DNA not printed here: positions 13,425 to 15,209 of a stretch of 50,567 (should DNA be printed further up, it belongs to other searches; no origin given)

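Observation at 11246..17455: Uncharacterised helicase-centred gene island downstream of tRNA-His: candidate novel (defence-like?) module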

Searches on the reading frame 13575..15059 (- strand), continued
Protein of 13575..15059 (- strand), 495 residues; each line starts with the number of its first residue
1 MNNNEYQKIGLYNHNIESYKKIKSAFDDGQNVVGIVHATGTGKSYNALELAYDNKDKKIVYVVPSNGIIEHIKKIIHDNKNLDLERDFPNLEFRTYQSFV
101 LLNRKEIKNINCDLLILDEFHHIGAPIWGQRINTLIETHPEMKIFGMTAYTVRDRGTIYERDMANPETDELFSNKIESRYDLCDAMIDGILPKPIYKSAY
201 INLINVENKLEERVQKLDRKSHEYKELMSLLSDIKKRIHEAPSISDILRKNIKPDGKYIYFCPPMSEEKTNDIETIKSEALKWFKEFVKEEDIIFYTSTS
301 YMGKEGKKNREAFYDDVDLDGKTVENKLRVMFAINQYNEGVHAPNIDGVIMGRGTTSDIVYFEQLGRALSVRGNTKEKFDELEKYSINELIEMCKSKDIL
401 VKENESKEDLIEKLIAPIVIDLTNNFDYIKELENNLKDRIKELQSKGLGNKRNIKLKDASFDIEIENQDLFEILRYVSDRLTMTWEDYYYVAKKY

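Call 58: search_protein_families(library=padloc, alignment_id=A4, max_evalue=0.00001)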
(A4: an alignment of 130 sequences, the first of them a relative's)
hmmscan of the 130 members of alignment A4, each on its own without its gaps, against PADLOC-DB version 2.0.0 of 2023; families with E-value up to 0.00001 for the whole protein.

A. member 1, L007:6366-8273:- (635 aa): 2 families
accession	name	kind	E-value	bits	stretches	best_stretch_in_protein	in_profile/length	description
PDLC03419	REase_II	-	5.8e-13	46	1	19-128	19-123/695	Type II restriction enzyme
PDLC03485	REase_II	-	4.7e-08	29.9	1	31-118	32-108/611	Type II restriction enzyme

B. families by the number of members that match (of 130 scanned): 128 families (the first 25 are shown)
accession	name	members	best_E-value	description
PDLC04135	mad3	7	3.5e-74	mads_3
PDLC03859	LmuB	6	3e-24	-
PDLC02926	HTH_VI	4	2.5e-15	-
PDLC02980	AriA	4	6.4e-13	-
PDLC04140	mad8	3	4.7e-12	mads_8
PDLC02394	pAgo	3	1.5e-10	-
PDLC04142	capH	3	3.7e-07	capH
PDLC04775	PDC-M69A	3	4.5e-07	-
PDLC02203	MzaA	2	2.3e-45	-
PDLC03865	LmuB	2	5.5e-20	-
PDLC04897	PDC-S06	2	7.2e-16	-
PDLC00091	GajA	2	1.2e-14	AAA ATPase domain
PDLC04894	PDC-S06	2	1.8e-13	-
PDLC00096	GajA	2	3e-12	AAA ATPase domain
PDLC00099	GajA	2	4.4e-11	AAA ATPase domain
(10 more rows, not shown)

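Call 60: search_protein_families(library=pfam, alignment_id=A5, max_evalue=0.00001)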
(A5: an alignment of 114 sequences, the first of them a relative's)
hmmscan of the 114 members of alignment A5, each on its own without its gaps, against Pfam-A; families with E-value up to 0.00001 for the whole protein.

A. member 1, L007:12932-13225:- (97 aa): 0 families

B. families by the number of members that match (of 114 scanned): 116 families (the first 25 are shown)
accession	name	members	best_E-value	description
PF00005.33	ABC_tran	3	3.3e-26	ABC transporter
PF13304.12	AAA_21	3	2e-15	AAA domain, putative AbiEii toxin, Type IV TA system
PF00448.28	SRP54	2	3.7e-77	SRP54-type protein, GTPase domain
PF03808.19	Glyco_tran_WecG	2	4.3e-55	Glycosyl transferase WecG/TagA/CpsF family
PF03419.18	Peptidase_U4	2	1.2e-44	Sporulation factor SpoIIGA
PF03432.20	Relaxase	2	4.6e-36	MobA/VirD2-like, nuclease domain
PF00535.33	Glycos_transf_2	2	4.1e-33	Glycosyl transferase family 2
PF14198.11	TnpV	2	2.7e-32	Transposon-encoded protein TnpV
PF17770.6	RNase_J_C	2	1.1e-26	Ribonuclease J C-terminal domain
PF02881.24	SRP54_N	2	6.3e-24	SRP54-type protein, helical bundle domain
PF13175.12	AAA_15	2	1.2e-16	AAA ATPase domain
PF01381.28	HTH_3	2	4.1e-16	Helix-turn-helix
PF01076.25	Mob_Pre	2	8.7e-14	Plasmid recombination enzyme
PF22505.1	RNase_J_b_CASP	2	1.7e-13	Ribonuclease J, beta-CASP domain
PF12844.13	HTH_19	2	7.9e-11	Helix-turn-helix domain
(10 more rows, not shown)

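Call 80: find_related_loci(query=window:13575-15059:-, collection=viral_contigs, flank=10000)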
Query window:13575-15059:- (495 aa) in viral_contigs; peptide patterns used: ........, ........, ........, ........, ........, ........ (x = any residue, [..] = any of these).
4 stretches matched a pattern, but none encodes a relative of the query by tblastn (E <= 1e-3).

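Call 82: find_related_loci(query=A7, collection=viral_contigs, flank=10000)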
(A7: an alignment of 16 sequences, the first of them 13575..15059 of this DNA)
Query A7 (495 aa) in viral_contigs; peptide patterns used: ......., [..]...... (x = any residue, [..] = any of these).
53 stretches matched a pattern, but none encodes a relative of the query by tblastn (E <= 1e-3).

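Call 89: search_solved_structures(query=A7, max_evalue=0.1)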
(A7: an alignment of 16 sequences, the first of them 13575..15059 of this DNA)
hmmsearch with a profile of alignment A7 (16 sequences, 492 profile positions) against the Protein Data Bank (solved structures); distinct sequences matched with E-value up to 0.1: 10.
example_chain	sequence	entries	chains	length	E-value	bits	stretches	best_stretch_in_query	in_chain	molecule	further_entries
7clg_A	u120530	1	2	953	8.8e-12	47.7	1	320-374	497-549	Putative helicase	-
7v2c_w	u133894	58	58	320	0.035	16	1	303-386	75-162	NADH dehydrogenase [ubiquinone] 1 alpha subcomplex subunit 10, mitochondrial | NADH dehydrogenase [ubiquinone] 1 alpha subcomplex subunit 10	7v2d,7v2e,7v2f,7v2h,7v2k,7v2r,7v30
8zsk_AK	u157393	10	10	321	0.035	16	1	303-386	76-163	NADH dehydrogenase [ubiquinone] 1 alpha subcomplex subunit 10, mitochondrial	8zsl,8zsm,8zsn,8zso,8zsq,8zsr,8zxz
5gpn_q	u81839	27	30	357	0.043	15.7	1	303-385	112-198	NADH dehydrogenase [ubiquinone] 1 alpha subcomplex subunit 10, mitochondrial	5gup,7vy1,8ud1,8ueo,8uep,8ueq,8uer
5o31_O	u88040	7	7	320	0.061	15.2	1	303-386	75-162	NADH dehydrogenase [ubiquinone] 1 alpha subcomplex subunit 10, mitochondrial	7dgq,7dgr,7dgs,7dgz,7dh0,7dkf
9w2u_O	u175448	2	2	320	0.061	15.2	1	303-386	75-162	NADH dehydrogenase [ubiquinone] 1 alpha subcomplex subunit 10, mitochondrial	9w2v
7qsd_O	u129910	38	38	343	0.07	15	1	303-386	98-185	NADH dehydrogenase [ubiquinone] 1 alpha subcomplex subunit 10, mitochondrial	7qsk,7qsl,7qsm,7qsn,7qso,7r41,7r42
5lnk_k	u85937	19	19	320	0.072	15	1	304-386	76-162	Mitochondrial complex I, 42 kDa subunit | NADH dehydrogenase [ubiquinone] 1 alpha subcomplex subunit 10, mitochondrial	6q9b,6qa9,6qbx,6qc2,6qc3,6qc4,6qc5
6jde_B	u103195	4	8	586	0.08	14.8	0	11-171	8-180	Putative DNA repair helicase RadD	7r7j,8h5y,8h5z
6zka_k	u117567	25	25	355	0.087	14.7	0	305-386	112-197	NADH dehydrogenase [ubiquinone] 1 alpha subcomplex subunit 10, mitochondrial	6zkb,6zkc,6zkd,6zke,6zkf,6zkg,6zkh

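Call 90: search_protein_families(library=padloc, alignment_id=A5, max_evalue=0.00001)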
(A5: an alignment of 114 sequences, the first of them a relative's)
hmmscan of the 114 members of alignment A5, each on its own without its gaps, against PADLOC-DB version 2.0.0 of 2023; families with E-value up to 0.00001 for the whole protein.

A. member 1, L007:12932-13225:- (97 aa): 0 families

B. families by the number of members that match (of 114 scanned): 211 families (the first 25 are shown)
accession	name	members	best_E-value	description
PDLC04140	mad8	5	8.2e-15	mads_8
PDLC04164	AriA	3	1.4e-29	-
PDLC04135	mad3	3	7.3e-24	mads_3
PDLC02979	AriA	3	1.9e-20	-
PDLC02980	AriA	3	5.8e-16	-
PDLC03878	NsnB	3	1.1e-11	-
PDLC00090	GajA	3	1.5e-10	AAA ATPase domain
PDLC04235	PDC-M01A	3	6.2e-10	-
PDLC04182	HEC-01A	3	1.3e-08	-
PDLC04541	PDC-M25A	3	1.7e-08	-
PDLC00099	GajA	3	3.7e-07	AAA ATPase domain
PDLC02914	ATPase-Toprim_I-B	2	2.7e-16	-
PDLC00289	PtuA1|PtuA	2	2.8e-16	AAA ATPase domain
PDLC02981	AriAB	2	1.4e-14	-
PDLC00290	PtuA1|PtuA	2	1.5e-14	AAA ATPase domain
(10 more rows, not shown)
